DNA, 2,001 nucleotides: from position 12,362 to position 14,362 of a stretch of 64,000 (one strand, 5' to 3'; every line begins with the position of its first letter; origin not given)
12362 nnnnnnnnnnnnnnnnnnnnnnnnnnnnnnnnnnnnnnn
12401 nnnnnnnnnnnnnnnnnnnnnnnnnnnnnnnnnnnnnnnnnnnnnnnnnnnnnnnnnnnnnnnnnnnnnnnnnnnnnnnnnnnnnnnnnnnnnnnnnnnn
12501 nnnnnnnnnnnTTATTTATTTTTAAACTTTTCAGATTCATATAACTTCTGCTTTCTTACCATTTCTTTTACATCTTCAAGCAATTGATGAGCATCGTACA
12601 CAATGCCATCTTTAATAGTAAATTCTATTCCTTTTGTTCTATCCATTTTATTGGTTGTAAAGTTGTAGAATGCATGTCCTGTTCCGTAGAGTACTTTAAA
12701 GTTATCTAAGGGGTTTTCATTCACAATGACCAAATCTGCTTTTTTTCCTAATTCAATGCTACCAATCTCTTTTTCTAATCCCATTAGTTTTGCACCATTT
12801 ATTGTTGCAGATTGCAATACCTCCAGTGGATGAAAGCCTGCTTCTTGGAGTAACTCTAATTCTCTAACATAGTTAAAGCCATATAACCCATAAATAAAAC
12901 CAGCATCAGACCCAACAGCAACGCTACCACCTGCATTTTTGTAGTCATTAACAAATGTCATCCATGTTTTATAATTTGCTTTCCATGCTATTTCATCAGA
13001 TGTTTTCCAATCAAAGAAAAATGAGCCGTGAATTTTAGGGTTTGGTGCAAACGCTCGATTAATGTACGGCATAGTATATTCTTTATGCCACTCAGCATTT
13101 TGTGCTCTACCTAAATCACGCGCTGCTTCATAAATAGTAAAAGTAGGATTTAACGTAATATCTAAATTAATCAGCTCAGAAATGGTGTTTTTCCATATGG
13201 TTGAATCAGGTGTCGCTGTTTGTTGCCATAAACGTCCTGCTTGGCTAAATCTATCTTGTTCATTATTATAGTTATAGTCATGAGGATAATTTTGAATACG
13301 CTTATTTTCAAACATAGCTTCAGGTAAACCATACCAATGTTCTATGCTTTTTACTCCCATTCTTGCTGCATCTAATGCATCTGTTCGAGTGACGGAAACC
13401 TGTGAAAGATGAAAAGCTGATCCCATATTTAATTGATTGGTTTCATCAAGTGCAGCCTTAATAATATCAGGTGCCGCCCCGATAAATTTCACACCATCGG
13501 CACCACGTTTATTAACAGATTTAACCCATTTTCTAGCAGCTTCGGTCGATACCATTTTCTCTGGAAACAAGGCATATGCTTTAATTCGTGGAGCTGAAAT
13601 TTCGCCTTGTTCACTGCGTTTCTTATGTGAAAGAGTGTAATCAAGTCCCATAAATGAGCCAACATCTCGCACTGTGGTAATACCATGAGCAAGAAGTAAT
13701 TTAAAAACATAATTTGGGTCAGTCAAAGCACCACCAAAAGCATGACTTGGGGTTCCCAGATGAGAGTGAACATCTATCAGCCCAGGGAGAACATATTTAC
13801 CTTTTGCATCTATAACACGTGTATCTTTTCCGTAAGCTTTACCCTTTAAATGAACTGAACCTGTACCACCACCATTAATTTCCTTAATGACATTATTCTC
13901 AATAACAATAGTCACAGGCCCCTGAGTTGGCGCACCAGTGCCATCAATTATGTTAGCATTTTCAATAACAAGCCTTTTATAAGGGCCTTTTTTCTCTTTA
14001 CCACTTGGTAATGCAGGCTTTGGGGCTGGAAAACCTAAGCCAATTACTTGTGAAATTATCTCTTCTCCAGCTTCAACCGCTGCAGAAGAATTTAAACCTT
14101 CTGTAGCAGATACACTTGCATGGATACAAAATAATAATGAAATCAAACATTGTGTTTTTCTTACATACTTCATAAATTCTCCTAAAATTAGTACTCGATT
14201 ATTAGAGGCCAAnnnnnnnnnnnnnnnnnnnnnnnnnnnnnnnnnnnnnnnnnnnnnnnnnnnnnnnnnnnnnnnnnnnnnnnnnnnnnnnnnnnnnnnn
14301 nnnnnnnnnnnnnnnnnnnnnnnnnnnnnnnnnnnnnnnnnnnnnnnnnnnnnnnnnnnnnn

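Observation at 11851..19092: Candidate 'proline-peptide utilization locus': TBDR + S28 prolyl peptidase + amidohydrolase + cyclophilin under a divergent AraC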

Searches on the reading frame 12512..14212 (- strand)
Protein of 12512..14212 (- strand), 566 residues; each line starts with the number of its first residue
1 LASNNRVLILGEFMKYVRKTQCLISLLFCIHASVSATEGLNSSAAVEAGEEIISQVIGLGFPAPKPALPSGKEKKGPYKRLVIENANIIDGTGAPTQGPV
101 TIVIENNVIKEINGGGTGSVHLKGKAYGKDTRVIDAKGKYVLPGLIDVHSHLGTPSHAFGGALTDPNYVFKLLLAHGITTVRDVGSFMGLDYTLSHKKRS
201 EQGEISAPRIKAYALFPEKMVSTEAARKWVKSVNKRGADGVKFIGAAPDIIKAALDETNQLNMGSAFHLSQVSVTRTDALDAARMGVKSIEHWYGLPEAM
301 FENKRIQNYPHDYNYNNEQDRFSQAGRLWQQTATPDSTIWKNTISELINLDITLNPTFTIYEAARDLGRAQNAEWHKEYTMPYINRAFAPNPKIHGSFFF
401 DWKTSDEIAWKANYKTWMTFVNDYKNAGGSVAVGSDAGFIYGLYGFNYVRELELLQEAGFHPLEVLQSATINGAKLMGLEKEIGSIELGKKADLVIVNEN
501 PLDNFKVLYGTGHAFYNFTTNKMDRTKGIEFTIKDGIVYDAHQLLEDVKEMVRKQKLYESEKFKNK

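Call 3: search_protein_families(library=pfam, proteins=[window:12512-14212:-])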
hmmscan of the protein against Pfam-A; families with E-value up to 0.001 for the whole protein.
window:12512-14212:- (566 aa): 2 families
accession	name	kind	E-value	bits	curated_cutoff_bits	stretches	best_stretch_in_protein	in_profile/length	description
PF01979.26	Amidohydro_1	-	1.7e-20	74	25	1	423-536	237-342/345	Amidohydrolase family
PF07969.17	Amidohydro_3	-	2.4e-18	67.3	29.7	2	421-503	359-450/472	Amidohydrolase family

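Call 4: search_protein_families(library=ncbifam, proteins=[window:12512-14212:-])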
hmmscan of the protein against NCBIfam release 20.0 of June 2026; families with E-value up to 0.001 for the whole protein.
window:12512-14212:- (566 aa): 59 families (the best 25 are shown)
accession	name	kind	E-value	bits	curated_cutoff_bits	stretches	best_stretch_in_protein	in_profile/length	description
NF051886.1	XaaProDiPepCaul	equivalog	1.2e-24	87.1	500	2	425-508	304-384/398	Xaa-Pro dipeptidase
NF006056.0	PRK08204.1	subfamily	1e-15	57.5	391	2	457-502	339-384/449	hypothetical protein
NF006689.0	PRK09237.1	equivalog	1.1e-14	53.8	371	1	81-187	5-95/383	amidohydrolase/deacetylase family metallohydrolase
NF011990.0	PRK15446.2-6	subfamily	4.1e-14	52.1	233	2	81-150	3-64/390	alpha-D-ribose 1-methylphosphonate 5-triphosphate diphosphatase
NF005557.0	PRK07228.1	equivalog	9.2e-14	51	522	1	421-505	291-382/445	5'-deoxyadenosine deaminase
NF009060.0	PRK12394.1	equivalog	2.2e-13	49.8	442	1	120-213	33-117/381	metallo-dependent hydrolase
TIGR01224.1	hutI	equivalog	7.9e-13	48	298.15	2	460-510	314-364/377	imidazolonepropionase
TIGR02318.1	phosphono_phnM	equivalog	3.7e-11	42.6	390.55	2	101-191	6-99/376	phosphonate metabolism protein PhnM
NF004701.0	PRK06038.1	equivalog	1.1e-10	40.8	609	2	81-153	6-67/432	N-ethylammeline chlorohydrolase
TIGR01178.1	ade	equivalog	1.2e-10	40.5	472.5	1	81-181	2-81/552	adenine deaminase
TIGR02967.1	guan_deamin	equivalog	1.7e-10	40.5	375.4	1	450-500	313-363/401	guanine deaminase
NF006549.0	PRK09045.1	equivalog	1.8e-10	40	540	1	464-503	345-384/444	TRZ/ATZ family hydrolase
NF006843.0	PRK09357.2-4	equivalog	1.9e-10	40.2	786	1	80-156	2-66/431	dihydroorotase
NF005552.0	PRK07213.1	equivalog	1.7e-09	37.1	294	1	447-500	299-352/382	chlorohydrolase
NF005540.0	PRK07203.1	equivalog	3.1e-09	36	444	1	81-152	2-68/444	putative aminohydrolase SsnA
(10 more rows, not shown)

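Call 16: search_solved_structures(query=window:12512-14173:-, max_evalue=0.001, show_alignments=2)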
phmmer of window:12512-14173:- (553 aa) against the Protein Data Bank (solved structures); distinct sequences matched with E-value up to 0.001: 45.
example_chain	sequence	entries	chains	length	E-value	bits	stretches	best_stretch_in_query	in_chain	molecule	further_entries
9kov_A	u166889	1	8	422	8e-21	77.2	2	404-495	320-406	trum-mut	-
2p9b_A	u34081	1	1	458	3.4e-17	65.3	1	413-495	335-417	Possible prolidase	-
2qs8_A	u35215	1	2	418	1.2e-16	63.5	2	407-496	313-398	Xaa-Pro Dipeptidase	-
3mkv_A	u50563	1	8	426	2.5e-12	49.2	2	438-500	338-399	PUTATIVE AMIDOHYDROLASE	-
8ihq_A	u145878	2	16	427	1e-11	47.2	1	408-494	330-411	Amidohydrolase family protein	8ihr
3feq_A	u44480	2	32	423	1.3e-11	46.8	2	409-499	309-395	PUTATIVE AMIDOHYDROLASE | PROLIDASE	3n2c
9l6p_A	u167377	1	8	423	2.6e-11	45.9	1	413-495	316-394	LlADH-WT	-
3be7_A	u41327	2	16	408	2.7e-11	45.8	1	406-496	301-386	Zn-dependent arginine carboxypeptidase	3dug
8ihs_A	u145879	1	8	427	4.8e-11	45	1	408-494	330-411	Amidohydrolase family protein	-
3mtw_A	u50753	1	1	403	6.4e-11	44.5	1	413-492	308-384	L-Arginine carboxypeptidase Cc2672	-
9l36_A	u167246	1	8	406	7.2e-11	44.4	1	408-494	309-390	Amidohydrolase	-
8j85_A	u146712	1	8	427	7.8e-11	44.3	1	408-494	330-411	Amidohydrolase family protein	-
3ooq_A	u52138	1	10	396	1.2e-10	43.6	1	449-494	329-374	amidohydrolase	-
9l2t_G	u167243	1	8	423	1.7e-10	43.1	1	413-495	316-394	Amide hydrolase LlADH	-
8yag_A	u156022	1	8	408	1.9e-10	43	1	406-493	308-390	Imidazolonepropionase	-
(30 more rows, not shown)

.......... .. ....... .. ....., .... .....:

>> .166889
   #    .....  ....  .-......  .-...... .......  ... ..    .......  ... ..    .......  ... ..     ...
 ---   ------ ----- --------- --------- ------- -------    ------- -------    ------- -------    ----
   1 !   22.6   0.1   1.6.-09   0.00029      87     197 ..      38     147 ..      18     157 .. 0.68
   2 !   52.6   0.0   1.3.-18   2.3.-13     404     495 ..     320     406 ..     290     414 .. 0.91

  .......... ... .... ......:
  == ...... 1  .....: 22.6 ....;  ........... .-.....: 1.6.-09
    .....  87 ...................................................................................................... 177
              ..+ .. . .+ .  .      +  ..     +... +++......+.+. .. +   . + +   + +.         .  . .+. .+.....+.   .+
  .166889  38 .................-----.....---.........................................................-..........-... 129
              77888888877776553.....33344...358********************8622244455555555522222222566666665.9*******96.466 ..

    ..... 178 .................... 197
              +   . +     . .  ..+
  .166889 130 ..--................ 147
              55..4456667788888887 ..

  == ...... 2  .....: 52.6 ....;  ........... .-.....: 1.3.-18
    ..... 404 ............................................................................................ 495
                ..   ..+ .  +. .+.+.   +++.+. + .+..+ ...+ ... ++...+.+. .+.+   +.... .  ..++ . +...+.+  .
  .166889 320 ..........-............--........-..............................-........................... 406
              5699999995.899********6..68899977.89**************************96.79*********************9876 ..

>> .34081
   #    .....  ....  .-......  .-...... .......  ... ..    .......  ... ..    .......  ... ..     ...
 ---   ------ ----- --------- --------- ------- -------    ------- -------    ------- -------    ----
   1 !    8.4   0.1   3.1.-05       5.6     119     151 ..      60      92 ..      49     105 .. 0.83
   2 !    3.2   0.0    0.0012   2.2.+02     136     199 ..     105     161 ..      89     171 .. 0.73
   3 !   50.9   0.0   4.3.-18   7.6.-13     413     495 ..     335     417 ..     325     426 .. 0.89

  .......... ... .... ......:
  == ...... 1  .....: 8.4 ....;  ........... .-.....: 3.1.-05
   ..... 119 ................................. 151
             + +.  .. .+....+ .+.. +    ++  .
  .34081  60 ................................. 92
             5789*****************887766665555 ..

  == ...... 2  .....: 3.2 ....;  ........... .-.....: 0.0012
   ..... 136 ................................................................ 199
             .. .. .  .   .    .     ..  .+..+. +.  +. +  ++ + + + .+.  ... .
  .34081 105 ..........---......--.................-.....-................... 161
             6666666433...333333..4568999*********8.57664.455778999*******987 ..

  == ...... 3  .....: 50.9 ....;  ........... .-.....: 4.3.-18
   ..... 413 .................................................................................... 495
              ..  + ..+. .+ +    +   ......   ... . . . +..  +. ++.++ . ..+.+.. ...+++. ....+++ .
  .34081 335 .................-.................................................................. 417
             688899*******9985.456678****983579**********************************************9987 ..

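Call 34: find_homologous_proteins(query=window:12512-14173:-)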
Query window:12512-14173:- (553 aa): 7699 proteins with E <= 0.001 among 8000 candidates; the best 120 are listed.
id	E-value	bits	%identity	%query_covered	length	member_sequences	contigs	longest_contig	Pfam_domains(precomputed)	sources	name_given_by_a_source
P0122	0.0e+0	1270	100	100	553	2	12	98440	PF07969.18,PF01979.27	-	-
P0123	0.0e+0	1031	81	100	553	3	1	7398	PF07969.18,PF01979.27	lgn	-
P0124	0.0e+0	1016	79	100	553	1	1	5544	PF07969.18,PF01979.27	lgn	-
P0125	5.1e-296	1000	78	100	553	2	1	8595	PF07969.18,PF01979.27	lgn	-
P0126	4.7e-291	984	77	98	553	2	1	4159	PF07969.18,PF01979.27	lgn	-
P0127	2.2e-290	982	76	100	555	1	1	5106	PF07969.18,PF01979.27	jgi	jgi:imidazolonepropionase-like amidohydrolase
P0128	3.3e-251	853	66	99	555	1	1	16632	PF07969.18,PF01979.27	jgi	jgi:imidazolonepropionase-like amidohydrolase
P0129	2.1e-244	830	65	98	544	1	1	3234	PF07969.18,PF01979.27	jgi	jgi:imidazolonepropionase-like amidohydrolase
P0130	8.2e-244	828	67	95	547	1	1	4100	PF07969.18,PF01979.27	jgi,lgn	jgi:imidazolonepropionase-like amidohydrolase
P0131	4.9e-242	822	64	99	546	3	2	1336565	PF07969.18,PF01979.27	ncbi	ncbi:MAG: amidohydrolase family protein [Oceanicoccus sp.]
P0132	1.6e-240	817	66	93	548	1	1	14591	PF07969.18,PF01979.27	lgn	-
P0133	2.1e-240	817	66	93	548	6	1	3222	PF07969.18,PF01979.27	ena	-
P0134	2.6e-240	817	66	94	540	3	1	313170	PF07969.18,PF01979.27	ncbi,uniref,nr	ncbi:amidohydrolase [Seongchinamella sediminis]|uniref:Amidohydrolase n=1 Tax=Seongchinamella sedimi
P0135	3.9e-239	813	64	97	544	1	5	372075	PF07969.18,PF01979.27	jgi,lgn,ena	jgi:imidazolonepropionase-like amidohydrolase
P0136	4.4e-239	813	67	94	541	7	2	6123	PF07969.18,PF01979.27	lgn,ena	-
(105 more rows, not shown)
